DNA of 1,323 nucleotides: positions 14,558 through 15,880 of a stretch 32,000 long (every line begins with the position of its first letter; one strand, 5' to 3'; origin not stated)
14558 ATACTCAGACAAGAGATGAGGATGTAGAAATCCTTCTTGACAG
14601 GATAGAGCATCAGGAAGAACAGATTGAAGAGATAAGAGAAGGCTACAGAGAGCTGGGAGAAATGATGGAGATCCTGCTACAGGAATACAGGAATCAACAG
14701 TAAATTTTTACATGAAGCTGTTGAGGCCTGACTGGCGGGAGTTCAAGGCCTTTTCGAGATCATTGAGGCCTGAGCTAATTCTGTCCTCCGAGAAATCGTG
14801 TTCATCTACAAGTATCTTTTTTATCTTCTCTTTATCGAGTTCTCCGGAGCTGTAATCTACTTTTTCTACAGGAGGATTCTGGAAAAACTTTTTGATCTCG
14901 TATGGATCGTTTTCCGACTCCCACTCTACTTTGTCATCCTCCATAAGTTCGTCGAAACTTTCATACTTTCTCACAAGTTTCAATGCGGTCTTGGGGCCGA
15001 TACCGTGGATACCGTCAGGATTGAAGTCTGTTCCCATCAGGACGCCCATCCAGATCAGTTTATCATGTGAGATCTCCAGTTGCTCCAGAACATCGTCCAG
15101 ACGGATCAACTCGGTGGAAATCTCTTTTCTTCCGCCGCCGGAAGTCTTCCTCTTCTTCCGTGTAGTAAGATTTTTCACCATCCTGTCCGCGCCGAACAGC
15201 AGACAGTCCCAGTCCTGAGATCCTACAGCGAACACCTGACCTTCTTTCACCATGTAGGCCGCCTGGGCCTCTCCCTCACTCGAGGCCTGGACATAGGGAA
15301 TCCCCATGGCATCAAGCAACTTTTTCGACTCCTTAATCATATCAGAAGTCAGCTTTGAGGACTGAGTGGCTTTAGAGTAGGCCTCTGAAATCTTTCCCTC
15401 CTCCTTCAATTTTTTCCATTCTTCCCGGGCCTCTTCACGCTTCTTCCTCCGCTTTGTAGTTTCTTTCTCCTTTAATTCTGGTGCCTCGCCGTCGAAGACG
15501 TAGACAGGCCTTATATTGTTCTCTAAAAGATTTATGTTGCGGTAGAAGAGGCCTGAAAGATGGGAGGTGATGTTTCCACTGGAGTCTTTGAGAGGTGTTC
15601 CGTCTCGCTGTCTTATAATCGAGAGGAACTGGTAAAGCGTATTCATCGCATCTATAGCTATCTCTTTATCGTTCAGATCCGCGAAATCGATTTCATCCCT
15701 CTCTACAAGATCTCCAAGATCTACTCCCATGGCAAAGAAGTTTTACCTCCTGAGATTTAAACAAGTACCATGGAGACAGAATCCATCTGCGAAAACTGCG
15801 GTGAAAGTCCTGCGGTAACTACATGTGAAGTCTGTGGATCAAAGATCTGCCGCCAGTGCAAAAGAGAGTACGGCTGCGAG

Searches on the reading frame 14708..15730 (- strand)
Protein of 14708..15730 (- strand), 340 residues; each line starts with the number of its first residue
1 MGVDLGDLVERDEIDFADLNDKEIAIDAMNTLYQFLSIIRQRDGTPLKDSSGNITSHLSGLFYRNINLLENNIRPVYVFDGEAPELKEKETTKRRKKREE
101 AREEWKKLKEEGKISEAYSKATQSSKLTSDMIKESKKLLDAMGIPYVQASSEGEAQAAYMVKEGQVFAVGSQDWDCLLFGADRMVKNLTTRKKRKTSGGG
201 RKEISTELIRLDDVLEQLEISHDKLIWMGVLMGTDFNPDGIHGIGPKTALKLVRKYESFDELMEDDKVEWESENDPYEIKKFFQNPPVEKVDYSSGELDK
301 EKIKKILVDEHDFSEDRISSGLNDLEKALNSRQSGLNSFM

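Call 75: search_protein_families(library=pfam, proteins=[window:14708-15730:-], max_evalue=0.001)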
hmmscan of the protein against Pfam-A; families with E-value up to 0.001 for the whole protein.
window:14708-15730:- (340 aa): 4 families
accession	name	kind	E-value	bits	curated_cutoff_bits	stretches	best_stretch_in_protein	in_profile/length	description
PF00867.23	XPG_I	-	1.8e-26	92.8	24.9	1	143-235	1-89/89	XPG I-region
PF00752.23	XPG_N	-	1.9e-20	73.6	22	1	14-101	19-101/101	XPG N-terminal domain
PF01367.25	5_3_exonuc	-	8.1e-06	26.7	40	1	231-265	12-47/97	5'-3' exonuclease, C-terminal SAM fold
PF14520.12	HHH_5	-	8.2e-05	23.4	27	1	240-266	6-33/57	Helix-hairpin-helix domain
